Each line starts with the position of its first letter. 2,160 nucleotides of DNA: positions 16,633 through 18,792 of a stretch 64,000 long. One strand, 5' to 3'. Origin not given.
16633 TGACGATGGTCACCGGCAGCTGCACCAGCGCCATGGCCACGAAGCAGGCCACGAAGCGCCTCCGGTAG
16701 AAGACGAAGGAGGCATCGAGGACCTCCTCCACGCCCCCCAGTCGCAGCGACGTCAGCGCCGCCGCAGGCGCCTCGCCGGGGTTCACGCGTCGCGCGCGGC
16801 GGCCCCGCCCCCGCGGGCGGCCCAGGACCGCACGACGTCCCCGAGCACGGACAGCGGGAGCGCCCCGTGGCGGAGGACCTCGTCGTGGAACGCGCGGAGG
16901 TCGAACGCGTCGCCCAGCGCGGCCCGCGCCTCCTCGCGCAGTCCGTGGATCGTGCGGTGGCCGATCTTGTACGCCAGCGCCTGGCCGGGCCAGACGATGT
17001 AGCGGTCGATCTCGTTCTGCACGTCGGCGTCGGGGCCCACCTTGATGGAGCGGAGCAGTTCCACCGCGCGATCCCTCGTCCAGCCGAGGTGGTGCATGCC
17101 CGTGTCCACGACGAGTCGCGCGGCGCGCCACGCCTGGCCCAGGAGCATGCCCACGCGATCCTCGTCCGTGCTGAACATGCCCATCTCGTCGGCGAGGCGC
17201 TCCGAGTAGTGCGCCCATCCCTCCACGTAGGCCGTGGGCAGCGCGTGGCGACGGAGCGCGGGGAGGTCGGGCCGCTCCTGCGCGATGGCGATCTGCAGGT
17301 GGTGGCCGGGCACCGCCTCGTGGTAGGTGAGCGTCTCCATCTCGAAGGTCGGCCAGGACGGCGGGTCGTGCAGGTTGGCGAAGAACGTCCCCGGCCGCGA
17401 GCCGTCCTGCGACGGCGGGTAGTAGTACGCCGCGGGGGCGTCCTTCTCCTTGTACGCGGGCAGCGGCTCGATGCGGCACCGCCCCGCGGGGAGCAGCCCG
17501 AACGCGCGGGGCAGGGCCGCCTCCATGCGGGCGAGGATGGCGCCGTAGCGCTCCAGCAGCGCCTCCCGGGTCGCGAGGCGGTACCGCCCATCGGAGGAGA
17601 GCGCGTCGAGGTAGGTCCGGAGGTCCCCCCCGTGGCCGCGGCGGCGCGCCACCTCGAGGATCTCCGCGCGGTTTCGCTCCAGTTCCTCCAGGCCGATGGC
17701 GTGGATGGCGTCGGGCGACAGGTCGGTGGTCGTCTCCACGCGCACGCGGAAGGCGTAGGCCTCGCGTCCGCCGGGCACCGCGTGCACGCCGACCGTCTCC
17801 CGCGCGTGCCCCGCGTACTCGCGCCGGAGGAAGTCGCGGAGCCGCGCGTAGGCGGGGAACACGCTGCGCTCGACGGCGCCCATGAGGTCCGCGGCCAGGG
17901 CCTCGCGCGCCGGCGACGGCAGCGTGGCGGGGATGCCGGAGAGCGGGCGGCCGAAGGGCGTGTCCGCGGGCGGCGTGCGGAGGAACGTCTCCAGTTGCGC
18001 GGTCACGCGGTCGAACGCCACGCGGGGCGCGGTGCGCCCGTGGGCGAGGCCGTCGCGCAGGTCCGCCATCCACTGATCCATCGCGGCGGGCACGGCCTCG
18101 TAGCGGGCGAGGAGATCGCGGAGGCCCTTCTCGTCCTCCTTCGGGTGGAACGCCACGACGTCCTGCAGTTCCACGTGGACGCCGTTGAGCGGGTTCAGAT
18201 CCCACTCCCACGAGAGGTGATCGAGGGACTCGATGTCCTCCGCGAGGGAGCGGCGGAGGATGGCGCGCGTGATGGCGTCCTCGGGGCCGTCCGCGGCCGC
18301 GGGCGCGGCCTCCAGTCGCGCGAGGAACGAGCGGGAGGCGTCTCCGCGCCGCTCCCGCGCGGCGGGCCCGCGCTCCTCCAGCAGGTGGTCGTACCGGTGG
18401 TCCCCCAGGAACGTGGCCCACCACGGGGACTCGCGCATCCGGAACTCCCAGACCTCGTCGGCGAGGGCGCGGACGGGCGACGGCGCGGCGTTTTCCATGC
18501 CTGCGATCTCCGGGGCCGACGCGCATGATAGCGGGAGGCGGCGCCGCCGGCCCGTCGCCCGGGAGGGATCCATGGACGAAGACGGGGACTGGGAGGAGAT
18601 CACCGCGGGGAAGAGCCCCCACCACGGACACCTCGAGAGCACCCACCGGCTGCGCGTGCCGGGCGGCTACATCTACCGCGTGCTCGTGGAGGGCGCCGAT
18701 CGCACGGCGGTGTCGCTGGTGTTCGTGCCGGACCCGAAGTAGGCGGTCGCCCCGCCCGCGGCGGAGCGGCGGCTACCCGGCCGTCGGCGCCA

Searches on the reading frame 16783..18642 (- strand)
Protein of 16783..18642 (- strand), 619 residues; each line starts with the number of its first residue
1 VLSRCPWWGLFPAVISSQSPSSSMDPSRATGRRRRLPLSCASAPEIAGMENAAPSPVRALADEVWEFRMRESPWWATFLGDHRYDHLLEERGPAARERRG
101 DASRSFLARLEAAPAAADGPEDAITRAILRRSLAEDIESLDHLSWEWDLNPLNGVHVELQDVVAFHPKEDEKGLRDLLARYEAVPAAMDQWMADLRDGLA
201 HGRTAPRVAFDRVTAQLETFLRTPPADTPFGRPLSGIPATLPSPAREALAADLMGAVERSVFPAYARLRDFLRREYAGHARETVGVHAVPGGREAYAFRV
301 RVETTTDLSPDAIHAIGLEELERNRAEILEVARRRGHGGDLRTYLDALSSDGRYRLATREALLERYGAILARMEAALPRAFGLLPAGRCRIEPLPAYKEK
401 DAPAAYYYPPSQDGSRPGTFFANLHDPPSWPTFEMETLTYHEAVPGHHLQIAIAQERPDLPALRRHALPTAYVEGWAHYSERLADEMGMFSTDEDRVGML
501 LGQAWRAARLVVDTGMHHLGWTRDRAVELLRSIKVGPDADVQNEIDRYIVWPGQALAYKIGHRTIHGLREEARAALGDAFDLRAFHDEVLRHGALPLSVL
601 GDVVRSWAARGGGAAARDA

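Call 41: search_protein_families(library=pfam, proteins=[window:16783-18642:-], max_evalue=0.00001)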
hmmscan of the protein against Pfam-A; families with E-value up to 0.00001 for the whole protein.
window:16783-18642:- (619 aa): 1 family
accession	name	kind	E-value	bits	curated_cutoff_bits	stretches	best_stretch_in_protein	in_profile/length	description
PF05960.17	DUF885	-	2.7e-170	568.9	32.4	1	73-603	1-531/532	Bacterial protein of unknown function (DUF885)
